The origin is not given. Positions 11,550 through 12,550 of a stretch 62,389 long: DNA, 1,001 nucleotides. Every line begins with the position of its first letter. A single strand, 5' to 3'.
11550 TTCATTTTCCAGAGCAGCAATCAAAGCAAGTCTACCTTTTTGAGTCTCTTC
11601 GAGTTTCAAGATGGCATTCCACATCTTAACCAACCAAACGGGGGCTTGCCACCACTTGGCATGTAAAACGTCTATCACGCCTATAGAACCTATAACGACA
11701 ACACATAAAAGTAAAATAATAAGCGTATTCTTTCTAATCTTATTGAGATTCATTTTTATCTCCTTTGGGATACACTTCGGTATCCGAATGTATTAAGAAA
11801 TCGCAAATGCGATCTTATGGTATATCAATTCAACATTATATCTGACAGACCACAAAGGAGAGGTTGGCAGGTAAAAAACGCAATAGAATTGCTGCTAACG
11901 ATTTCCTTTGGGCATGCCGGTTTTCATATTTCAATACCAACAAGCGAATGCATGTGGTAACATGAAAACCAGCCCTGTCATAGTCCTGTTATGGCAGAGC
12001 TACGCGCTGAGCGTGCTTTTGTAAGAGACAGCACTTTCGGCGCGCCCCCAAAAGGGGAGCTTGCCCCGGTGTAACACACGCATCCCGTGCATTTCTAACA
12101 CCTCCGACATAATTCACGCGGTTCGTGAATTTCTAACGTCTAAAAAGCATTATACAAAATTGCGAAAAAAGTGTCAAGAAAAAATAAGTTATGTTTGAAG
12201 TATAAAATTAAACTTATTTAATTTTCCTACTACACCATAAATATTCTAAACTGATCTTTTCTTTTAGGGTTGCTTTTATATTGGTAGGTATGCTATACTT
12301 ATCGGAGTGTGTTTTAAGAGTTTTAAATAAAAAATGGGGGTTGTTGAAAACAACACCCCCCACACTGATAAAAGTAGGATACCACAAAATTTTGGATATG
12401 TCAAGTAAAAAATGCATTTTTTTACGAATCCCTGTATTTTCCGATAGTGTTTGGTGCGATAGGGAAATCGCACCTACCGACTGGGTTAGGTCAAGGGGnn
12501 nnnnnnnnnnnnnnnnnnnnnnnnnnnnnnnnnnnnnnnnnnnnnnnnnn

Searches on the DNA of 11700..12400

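Call 28: search_rna_families(source=window, start=11700, end=12400, threshold=evalue, max_evalue=10)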
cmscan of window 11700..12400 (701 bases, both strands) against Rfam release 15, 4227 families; matches with E-value up to 10: 12.
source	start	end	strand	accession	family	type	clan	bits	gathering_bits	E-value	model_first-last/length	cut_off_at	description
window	12190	12240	+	RF01598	snoR23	Gene; snRNA; snoRNA; CD-box;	-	23.1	70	4.1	1-84/84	no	small nucleolar RNA snoR23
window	11928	11969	+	RF01315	CRISPR-DR2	Gene; CRISPR;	CL00014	18.1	37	2.1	1-30/30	no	CRISPR RNA direct repeat element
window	11730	11751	+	RF01354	CRISPR-DR45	Gene; CRISPR;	-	17.8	37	4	1-24/24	no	CRISPR RNA direct repeat element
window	11751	11814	-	RF02980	freshwater-2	Cis-reg;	-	17.8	49.9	4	1-84/84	no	freshwater-2 RNA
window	11751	11775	+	RF01328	CRISPR-DR17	Gene; CRISPR;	CL00014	17.5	42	2.8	1-25/25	no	CRISPR RNA direct repeat element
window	11751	11829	-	RF01054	preQ1-II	Cis-reg; riboswitch;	-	16.8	47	7.1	1-99/99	no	PreQ1-II (pre queuosine) riboswitch aptamer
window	12322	12400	-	RF00558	L20_leader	Cis-reg; leader;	-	16.6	58.7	1.8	54-127/127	5'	Ribosomal protein L20 leader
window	12326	12400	-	RF00115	McaS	Gene; sRNA;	CL00106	16.6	42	3.3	17-96/96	5'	McaS/IsrA RNA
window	11735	11764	-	RF00105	SNORD115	Gene; snRNA; snoRNA; CD-box;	-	16.3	39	5.3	42-71/82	no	Small nucleolar RNA SNORD115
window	12329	12400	-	RF02274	AniS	Gene;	-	15.4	50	8.3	35-106/106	5'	AniS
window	12235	12323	+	RF00514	His_leader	Cis-reg; leader;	-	14.9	49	9.6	1-126/126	no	Histidine operon leader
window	11751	11769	-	RF03012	Mu-gpT-DE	Gene; sRNA;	-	12.3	49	7.9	1-53/53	no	Mu-gpT-DE RNA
